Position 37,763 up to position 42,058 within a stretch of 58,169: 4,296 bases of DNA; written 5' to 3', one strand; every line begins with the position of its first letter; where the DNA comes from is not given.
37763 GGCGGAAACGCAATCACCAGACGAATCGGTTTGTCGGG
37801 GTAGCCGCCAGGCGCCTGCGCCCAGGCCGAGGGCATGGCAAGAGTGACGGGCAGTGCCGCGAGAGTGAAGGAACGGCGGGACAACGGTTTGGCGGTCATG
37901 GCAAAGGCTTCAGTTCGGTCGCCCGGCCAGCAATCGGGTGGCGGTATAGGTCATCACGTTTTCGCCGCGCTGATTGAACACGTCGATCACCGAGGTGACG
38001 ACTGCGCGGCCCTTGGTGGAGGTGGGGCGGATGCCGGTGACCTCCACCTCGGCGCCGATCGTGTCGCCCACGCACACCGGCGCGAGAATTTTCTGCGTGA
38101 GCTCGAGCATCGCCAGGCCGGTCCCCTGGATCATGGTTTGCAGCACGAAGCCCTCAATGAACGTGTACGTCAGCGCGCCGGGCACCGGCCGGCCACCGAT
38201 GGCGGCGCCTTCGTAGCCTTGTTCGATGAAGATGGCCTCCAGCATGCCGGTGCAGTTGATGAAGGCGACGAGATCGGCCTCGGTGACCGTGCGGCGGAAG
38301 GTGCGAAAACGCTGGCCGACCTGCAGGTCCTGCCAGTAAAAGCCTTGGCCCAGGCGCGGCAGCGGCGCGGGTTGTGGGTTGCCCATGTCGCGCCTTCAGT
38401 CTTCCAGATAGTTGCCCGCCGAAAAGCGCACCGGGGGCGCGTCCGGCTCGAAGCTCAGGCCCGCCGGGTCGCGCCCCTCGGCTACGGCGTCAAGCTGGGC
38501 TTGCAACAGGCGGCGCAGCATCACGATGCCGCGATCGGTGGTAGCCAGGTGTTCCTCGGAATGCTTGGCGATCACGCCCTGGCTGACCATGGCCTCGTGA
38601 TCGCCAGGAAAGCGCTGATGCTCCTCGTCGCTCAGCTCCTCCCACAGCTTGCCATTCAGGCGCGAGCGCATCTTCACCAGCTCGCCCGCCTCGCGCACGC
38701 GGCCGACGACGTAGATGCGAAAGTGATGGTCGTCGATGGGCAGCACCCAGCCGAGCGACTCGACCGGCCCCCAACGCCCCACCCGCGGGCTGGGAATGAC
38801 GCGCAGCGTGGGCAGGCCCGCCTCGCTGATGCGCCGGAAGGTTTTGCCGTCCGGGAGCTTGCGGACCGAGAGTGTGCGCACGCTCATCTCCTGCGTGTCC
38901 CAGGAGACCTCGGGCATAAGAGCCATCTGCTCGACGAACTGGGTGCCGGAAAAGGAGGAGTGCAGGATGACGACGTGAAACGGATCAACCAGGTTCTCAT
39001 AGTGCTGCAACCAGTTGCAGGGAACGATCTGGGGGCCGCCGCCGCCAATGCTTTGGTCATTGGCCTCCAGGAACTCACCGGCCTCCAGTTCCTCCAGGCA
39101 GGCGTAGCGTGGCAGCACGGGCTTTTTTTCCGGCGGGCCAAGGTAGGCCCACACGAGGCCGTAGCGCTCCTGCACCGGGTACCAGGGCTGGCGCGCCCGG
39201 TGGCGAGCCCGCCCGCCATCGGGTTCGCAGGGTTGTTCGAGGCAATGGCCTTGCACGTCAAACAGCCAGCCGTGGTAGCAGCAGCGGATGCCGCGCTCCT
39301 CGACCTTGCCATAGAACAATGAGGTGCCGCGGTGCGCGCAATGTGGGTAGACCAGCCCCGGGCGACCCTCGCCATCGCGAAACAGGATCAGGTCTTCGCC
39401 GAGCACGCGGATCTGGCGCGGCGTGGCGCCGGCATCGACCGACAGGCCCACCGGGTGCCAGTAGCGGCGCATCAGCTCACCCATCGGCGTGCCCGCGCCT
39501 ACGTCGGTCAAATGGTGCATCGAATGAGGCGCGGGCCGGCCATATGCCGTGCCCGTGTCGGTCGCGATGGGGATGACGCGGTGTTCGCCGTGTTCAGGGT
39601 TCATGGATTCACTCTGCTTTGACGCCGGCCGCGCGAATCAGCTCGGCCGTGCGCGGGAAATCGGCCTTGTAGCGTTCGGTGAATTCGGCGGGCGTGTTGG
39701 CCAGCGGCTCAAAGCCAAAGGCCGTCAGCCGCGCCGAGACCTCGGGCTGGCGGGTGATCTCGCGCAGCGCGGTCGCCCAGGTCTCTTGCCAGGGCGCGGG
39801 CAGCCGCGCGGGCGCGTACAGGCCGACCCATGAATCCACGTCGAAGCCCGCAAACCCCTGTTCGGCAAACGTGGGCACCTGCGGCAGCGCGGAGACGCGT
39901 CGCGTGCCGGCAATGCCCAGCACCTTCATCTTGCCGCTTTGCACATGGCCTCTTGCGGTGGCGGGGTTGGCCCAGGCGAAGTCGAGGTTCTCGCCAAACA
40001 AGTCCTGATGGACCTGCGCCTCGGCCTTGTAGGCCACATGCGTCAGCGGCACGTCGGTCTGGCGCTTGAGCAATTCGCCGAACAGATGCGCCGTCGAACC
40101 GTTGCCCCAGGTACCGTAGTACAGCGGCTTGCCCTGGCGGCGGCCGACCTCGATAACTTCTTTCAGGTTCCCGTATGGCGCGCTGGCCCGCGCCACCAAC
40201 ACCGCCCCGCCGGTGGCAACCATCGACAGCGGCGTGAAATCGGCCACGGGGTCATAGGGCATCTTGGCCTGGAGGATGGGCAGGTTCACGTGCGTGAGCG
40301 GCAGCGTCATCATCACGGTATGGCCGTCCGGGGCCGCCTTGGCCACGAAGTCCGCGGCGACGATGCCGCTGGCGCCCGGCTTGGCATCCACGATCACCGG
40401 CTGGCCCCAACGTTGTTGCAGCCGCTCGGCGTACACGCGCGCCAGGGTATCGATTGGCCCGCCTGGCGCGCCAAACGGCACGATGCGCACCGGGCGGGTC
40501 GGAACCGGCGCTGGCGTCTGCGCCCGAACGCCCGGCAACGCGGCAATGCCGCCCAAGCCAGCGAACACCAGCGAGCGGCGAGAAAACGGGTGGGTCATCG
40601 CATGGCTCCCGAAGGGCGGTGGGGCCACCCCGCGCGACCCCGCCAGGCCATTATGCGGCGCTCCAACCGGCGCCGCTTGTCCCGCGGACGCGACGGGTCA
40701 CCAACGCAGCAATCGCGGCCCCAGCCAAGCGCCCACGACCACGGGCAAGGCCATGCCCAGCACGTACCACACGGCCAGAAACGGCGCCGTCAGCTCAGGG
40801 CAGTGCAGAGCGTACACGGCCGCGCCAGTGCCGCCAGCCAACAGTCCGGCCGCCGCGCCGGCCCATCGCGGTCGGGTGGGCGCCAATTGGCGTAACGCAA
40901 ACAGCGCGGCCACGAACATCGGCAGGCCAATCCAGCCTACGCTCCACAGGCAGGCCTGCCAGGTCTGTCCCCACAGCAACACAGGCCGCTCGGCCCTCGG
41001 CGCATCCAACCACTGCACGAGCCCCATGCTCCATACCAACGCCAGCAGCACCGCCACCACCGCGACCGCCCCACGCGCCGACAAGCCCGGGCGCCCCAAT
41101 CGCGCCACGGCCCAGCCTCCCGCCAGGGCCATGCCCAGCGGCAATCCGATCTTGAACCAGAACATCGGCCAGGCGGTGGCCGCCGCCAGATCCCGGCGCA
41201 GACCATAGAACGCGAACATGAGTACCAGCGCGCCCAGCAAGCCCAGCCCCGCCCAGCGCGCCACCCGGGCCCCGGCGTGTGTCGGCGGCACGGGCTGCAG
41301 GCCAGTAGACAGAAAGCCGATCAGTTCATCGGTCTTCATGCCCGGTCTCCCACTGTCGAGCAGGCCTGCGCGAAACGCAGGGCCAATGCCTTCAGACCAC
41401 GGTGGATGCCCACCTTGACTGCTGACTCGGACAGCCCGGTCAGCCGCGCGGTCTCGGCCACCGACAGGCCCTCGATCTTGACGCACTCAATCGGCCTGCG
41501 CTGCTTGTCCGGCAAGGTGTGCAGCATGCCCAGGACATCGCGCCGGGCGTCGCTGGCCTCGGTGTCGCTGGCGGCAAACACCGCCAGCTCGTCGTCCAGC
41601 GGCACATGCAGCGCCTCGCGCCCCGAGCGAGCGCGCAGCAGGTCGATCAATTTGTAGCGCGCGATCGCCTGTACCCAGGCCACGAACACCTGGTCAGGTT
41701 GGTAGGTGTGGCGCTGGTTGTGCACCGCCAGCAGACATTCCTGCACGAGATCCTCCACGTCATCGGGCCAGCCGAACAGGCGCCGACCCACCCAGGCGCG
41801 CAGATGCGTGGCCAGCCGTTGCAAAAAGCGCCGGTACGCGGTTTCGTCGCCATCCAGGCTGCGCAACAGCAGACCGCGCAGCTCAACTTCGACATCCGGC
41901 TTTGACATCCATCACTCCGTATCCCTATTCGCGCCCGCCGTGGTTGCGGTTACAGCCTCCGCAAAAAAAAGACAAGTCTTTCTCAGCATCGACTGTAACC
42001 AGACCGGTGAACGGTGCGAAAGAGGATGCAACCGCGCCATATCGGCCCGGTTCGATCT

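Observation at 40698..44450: Bufferin-type RiPP metallophore cluster under a SigF/NrsF-type ECF switch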

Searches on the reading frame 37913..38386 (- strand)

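Call 39: search_protein_families(library=pfam, proteins=[window:37913-38386:-], max_evalue=0.0001)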
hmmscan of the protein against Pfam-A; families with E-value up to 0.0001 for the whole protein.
window:37913-38386:- (158 aa): 1 family
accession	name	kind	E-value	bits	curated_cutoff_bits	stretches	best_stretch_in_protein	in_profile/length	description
PF13452.11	FAS1_DH_region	-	4.1e-06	27.4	22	1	22-146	2-131/132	FAS1-like, dehydratase domain region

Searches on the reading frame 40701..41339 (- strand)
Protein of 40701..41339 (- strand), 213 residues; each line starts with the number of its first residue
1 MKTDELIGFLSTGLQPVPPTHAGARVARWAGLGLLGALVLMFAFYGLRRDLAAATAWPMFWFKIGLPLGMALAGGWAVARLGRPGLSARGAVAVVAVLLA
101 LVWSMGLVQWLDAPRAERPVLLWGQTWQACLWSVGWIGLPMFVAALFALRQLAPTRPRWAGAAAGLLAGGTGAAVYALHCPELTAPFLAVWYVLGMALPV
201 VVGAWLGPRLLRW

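Call 3: search_protein_families(library=pfam, proteins=[window:40701-41339:-], max_evalue=0.01)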
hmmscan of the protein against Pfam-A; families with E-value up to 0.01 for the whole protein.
seq(213 aa): 1 family
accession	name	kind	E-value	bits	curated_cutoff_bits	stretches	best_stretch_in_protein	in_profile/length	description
PF06532.16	NrsF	-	2.9e-68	230.2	26.8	1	10-213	1-204/204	Negative regulator of sigma F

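Call 24: search_protein_families(library=ncbifam, proteins=[window:40701-41339:-], max_evalue=0.001)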
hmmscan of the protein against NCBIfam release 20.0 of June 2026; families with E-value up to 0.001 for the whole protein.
window:40701-41339:- (213 aa): 1 family
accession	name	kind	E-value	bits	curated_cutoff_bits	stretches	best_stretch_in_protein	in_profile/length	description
NF042994.1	AntiSigF_NrsF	equivalog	1.8e-42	145.3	300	1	1-213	1-214/214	anti-sigma-F factor NrsF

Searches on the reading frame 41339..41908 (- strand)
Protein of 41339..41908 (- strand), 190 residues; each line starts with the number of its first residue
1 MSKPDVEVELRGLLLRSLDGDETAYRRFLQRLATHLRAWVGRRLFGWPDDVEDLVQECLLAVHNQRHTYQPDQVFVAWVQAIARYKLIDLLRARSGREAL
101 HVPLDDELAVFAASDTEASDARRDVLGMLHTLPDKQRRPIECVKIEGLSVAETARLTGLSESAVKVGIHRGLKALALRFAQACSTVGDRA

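Call 3: search_protein_families(library=pfam, proteins=[window:41339-41908:-], max_evalue=0.01)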
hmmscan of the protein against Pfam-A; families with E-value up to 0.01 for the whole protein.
seq(190 aa): 4 families
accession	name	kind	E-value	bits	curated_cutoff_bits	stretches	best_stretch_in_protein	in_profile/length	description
PF08281.18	Sigma70_r4_2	-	1.2e-12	47.7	25.7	1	123-175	2-54/54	Sigma-70, region 4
PF04542.20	Sigma70_r2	-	1.1e-10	41.6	24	1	30-95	7-69/71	Sigma-70 region 2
PF07638.17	Sigma70_ECF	-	8.1e-10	39.3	21.1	1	13-165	7-169/185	ECF sigma factor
PF04545.22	Sigma70_r4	-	3.1e-08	33.4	24.1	1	129-175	2-48/50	Sigma-70, region 4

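Call 24: search_protein_families(library=ncbifam, proteins=[window:41339-41908:-], max_evalue=0.001)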
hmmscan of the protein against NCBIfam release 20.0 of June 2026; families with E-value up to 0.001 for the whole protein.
window:41339-41908:- (190 aa): 76 families (the best 25 are shown)
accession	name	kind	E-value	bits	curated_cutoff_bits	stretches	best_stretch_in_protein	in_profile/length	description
NF009188.0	PRK12536.1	subfamily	2.4e-82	275.5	250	1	5-180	12-187/190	RNA polymerase sigma factor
NF009191.0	PRK12539.1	subfamily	1.2e-56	191.2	171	1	7-181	5-181/185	sigma-70 family RNA polymerase sigma factor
NF009165.0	PRK12512.1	equivalog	1.9e-46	158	198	1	7-181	6-181/184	RNA polymerase sigma factor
NF007225.0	PRK09643.1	equivalog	2.9e-21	76.1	190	1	12-180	16-183/204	RNA polymerase sigma factor SigM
TIGR02959.1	SigZ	equivalog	1.7e-19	70.3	168.65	1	34-188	6-157/170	RNA polymerase sigma factor SigZ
NF009166.1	PRK12513.1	equivalog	1.1e-18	67.6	206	1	13-176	12-183/193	RNA polymerase sigma factor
TIGR02989.1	Sig-70_gvs1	subfamily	2.3e-18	66.6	124.55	1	25-175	3-154/158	RNA polymerase sigma-70 factor, Rhodopirellula/Verrucomicrobium family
NF007215.0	PRK09637.1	equivalog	2.4e-18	66.8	212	1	30-186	8-161/181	RNA polymerase sigma factor SigZ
TIGR02937.1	sigma70-ECF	superfamily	1.4e-17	63.8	42.9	1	25-176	3-162/165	sigma-70 family RNA polymerase sigma factor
TIGR02983.1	SigE-fam_strep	subfamily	2.3e-17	63.4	141.55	1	22-178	5-157/162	SigE family RNA polymerase sigma factor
NF007230.0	PRK09648.1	subfamily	1.5e-16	60.8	209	1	5-178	8-188/195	RNA polymerase sigma factor ShbA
NF058625.1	sigma_PG0214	equivalog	3e-16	59.6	130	1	42-179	22-161/170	GFO_1088 family ECF-type sigma factor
NF004113.0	PRK05602.1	equivalog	2.6e-15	56.6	208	1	13-178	35-200/211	RNA polymerase sigma factor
TIGR02985.1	Sig70_bacteroi1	subfamily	1.4e-13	51.3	126.4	1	24-176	2-159/162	RNA polymerase sigma-70 factor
NF007227.0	PRK09645.1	subfamily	1.4e-12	47.8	202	1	21-181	11-172/177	sigma-70 family RNA polymerase sigma factor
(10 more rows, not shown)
